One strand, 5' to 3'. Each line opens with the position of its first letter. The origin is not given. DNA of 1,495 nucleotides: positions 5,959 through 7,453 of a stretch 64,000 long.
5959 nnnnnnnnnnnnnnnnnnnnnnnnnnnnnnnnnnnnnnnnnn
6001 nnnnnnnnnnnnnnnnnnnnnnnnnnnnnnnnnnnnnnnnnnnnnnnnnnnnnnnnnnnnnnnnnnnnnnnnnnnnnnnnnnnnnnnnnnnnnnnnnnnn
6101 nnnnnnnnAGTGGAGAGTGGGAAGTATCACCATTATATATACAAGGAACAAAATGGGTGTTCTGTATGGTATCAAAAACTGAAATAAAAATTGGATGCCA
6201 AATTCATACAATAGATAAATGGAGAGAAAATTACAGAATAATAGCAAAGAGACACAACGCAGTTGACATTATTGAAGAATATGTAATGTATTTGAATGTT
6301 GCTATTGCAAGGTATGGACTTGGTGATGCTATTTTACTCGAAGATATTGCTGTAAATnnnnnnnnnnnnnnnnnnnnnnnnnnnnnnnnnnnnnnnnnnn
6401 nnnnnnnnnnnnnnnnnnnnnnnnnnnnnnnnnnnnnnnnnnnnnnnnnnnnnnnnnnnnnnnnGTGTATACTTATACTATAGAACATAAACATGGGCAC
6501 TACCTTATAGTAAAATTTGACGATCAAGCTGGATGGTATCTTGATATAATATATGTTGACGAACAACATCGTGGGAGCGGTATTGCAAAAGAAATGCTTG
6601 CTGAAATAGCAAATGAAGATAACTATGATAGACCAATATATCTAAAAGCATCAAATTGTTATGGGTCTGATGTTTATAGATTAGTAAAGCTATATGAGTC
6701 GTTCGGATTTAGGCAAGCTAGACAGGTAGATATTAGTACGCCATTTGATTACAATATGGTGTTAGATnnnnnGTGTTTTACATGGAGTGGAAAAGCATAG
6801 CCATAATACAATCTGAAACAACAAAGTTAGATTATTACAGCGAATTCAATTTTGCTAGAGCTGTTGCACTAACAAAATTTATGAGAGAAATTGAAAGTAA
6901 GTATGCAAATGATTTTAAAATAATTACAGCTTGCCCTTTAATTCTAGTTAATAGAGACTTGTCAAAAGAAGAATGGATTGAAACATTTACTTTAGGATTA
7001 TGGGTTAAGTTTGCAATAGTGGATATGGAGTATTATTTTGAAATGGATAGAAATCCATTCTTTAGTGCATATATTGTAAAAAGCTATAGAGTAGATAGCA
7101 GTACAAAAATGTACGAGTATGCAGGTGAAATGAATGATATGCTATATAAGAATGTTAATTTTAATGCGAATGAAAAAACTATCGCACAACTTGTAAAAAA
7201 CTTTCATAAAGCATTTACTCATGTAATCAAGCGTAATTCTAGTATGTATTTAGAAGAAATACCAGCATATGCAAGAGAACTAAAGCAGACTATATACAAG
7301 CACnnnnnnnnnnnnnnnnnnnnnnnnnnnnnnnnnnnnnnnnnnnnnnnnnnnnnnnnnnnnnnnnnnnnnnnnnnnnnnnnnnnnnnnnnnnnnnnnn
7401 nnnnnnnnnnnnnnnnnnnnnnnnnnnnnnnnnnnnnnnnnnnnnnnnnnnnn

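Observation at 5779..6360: Hexapeptide-repeat protein built from 9 near-identical 18-bp units, followed by a GNAT acetyltransferase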

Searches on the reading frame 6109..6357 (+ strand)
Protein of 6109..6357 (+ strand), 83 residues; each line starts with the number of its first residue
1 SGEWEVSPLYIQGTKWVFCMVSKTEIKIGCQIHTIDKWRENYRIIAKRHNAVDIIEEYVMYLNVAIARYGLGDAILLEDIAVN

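Call 27: find_homologous_proteins(query=window:6109-6357:+, max_evalue=0.01)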
Query window:6109-6357:+: no candidate shares three 5-residue words with the query. No homologue found.

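Call 31: search_solved_structures(query=A2, max_evalue=10, show_alignments=2)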
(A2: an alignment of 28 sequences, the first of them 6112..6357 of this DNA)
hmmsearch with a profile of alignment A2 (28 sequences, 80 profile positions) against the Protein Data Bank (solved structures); distinct sequences matched with E-value up to 10: 6.
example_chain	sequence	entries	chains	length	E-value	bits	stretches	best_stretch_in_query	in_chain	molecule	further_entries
4qwo_A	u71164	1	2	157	0.024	18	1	29-65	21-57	Profilin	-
4mwz_A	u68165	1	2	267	0.43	13.9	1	32-66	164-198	Phosphoethanolamine N-methyltransferase, putative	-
4iv0_A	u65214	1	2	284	0.52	13.7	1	32-66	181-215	Phosphoethanolamine N-methyltransferase, putative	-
5h0m_A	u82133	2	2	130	0.85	13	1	25-60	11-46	HNH endonuclease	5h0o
2oxo_A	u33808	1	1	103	1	12.7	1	32-65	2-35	Integrase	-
6poo_A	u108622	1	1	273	1.1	12.7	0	39-72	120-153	BibA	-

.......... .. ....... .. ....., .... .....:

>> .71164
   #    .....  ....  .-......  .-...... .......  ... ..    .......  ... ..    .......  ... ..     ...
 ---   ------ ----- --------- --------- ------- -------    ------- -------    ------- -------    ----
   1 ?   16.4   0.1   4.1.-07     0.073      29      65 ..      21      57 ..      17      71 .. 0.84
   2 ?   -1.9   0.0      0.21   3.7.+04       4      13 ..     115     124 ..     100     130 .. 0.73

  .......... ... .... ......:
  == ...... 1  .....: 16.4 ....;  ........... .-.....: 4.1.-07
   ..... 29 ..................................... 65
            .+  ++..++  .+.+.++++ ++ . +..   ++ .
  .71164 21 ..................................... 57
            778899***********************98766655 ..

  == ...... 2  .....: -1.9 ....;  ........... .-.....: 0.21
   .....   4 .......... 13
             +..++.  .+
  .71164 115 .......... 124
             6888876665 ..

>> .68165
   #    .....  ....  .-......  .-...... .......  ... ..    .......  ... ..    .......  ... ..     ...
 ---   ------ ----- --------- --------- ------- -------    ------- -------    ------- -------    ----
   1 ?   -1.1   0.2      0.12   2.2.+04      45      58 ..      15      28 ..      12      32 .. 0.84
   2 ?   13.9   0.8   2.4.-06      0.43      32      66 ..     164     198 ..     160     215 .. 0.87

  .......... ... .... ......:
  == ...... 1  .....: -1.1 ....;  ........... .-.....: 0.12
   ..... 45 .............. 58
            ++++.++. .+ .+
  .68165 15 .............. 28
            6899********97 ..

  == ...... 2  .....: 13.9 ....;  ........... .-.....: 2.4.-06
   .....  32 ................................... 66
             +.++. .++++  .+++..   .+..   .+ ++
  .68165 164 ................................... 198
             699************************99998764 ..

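Call 32: search_protein_families(library=pfam, alignment_id=A2, max_evalue=1)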
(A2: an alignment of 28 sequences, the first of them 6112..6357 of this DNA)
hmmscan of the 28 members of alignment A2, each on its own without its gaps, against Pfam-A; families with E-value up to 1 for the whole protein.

A. member 1, window:6112-6357:+ (82 aa): 0 families

B. families by the number of members that match (of 28 scanned): 21 families
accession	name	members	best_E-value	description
PF03836.20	RasGAP_C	3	0.034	RasGAP C-terminus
PF23078.2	HTH_CHD6-9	2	0.0077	Chromodomain-helicase-DNA-binding protein 6-9, tri-helical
PF13384.12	HTH_23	2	0.019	Homeodomain-like domain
PF11242.13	DUF2774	2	0.073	Protein of unknown function (DUF2774)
PF13518.12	HTH_28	2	0.082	Helix-turn-helix domain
PF13551.12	HTH_29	1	0.021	Winged helix-turn helix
PF05843.20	Suf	1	0.021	Suppressor of forked protein (Suf)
PF06115.17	DUF956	1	0.038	Domain of unknown function (DUF956)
PF08914.17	Myb_Rap1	1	0.052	Rap1 Myb domain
PF14493.12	HTH_40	1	0.056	Helix-turn-helix domain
PF12661.13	hEGF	1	0.066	Human growth factor-like EGF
PF24489.1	Ig_J_second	1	0.082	Tip attachment protein J second Ig-like domain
PF12876.13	Cellulase-like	1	0.097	Sugar-binding cellulase-like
PF14801.12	TrmI-like_N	1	0.098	TrmI-like N-terminal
PF23487.1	Ig_TMEM132_6th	1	0.1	TMEM132 sixth domain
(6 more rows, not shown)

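Call 39: search_protein_representatives(alignment_id=A2)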
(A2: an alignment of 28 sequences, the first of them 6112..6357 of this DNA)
Query: 28 sequences, 80 profile positions. Proteins with E-value up to 0.001 (for the whole library): 2135; up to 1e-10: 706; up to 1e-30: 0. The best 150 are listed.
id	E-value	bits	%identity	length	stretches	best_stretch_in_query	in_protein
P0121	4.4e-26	106.9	-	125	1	1-69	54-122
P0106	1.3e-25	105.4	-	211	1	1-77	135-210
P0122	2.1e-25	104.7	-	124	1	1-76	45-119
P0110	7.4e-25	103.0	-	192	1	1-74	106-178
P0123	8.5e-25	102.8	-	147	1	1-75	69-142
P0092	9.5e-25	102.6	-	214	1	1-67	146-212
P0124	1.4e-24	102.1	-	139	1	1-70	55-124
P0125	1.9e-24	101.6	-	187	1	1-77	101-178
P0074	3.0e-24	101.0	-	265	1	1-76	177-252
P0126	3.7e-24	100.7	-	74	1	4-72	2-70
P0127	3.9e-24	100.6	-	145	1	2-69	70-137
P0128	4.2e-24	100.5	-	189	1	1-77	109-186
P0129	7.1e-24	99.8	-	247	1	1-70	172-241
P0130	8.2e-24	99.6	-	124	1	2-72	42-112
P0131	9.0e-24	99.5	-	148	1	1-74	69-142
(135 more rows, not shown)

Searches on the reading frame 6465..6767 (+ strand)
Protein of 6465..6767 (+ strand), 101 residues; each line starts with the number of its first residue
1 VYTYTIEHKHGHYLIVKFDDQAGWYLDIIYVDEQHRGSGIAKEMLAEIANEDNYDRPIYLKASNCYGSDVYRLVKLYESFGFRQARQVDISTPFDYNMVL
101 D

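Call 7: search_protein_families(library=pfam, proteins=[window:6465-6767:+], max_evalue=1)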
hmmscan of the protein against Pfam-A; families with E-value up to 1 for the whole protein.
window:6465-6767:+ (101 aa): 7 families
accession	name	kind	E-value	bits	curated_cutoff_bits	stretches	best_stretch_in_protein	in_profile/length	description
PF13508.13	Acetyltransf_7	-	1.5e-08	35.3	27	1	15-83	20-83/84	Acetyltransferase (GNAT) domain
PF13673.13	Acetyltransf_10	-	8.5e-06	26.2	23.6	1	22-86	52-111/128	Acetyltransferase (GNAT) domain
PF00583.31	Acetyltransf_1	-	9.8e-06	26.3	20.7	1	14-82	49-116/116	Acetyltransferase (GNAT) family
PF14542.12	Acetyltransf_CG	-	0.0033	18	30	1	12-50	11-51/80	GCN5-related N-acetyl-transferase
PF17013.11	Acetyltransf_15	-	0.01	15.7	35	1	29-54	78-107/210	Putative acetyl-transferase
PF08445.16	FR47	-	0.04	14.3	22.1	1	25-85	23-80/86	FR47-like protein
PF13880.12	Acetyltransf_13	-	0.049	13.9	22.8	1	29-54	10-35/69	ESCO1/2 acetyl-transferase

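Call 8: search_protein_families(library=phrogs, proteins=[window:6465-6767:+], max_evalue=0.1)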
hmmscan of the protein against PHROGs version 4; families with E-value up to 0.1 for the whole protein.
window:6465-6767:+ (101 aa): 3 families
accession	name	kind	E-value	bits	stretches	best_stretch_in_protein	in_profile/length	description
phrog_3810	-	other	2.2e-06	28.7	1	13-85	74-145/155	acetyltransferase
phrog_1249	-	other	8.4e-06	26.6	1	25-89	91-153/180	acetyltransferase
phrog_10454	-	unknown function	0.01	16.5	1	21-53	90-122/202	-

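Call 62: search_protein_families(library=ncbifam, proteins=[window:6465-6767:+], max_evalue=0.01)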
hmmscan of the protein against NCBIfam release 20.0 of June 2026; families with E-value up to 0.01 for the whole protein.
window:6465-6767:+ (101 aa): 0 families

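Call 63: search_protein_families(library=padloc, proteins=[window:6465-6767:+], max_evalue=0.01)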
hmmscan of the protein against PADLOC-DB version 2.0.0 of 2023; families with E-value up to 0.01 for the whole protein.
window:6465-6767:+ (101 aa): 0 families

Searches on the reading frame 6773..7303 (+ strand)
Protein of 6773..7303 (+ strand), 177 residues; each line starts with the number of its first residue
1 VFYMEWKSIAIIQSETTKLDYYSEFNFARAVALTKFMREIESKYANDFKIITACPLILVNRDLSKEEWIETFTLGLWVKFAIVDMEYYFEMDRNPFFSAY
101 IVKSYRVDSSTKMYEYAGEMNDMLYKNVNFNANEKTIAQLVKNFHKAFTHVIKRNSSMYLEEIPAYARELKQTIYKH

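Call 7: search_protein_families(library=pfam, proteins=[window:6773-7303:+], max_evalue=1)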
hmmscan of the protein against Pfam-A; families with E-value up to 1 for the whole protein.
window:6773-7303:+ (177 aa): 1 family
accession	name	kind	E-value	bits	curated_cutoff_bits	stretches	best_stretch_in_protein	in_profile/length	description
PF16732.10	ComP_DUS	-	0.11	13.9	27.3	1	95-145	1-53/87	Type IV minor pilin ComP, DNA uptake sequence receptor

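Call 8: search_protein_families(library=phrogs, proteins=[window:6773-7303:+], max_evalue=0.1)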
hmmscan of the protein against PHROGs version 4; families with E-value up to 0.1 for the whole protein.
window:6773-7303:+ (177 aa): 0 families

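Call 63: search_protein_families(library=padloc, proteins=[window:6773-7303:+], max_evalue=0.01)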
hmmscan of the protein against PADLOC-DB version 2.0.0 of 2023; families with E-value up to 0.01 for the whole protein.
window:6773-7303:+ (177 aa): 0 families
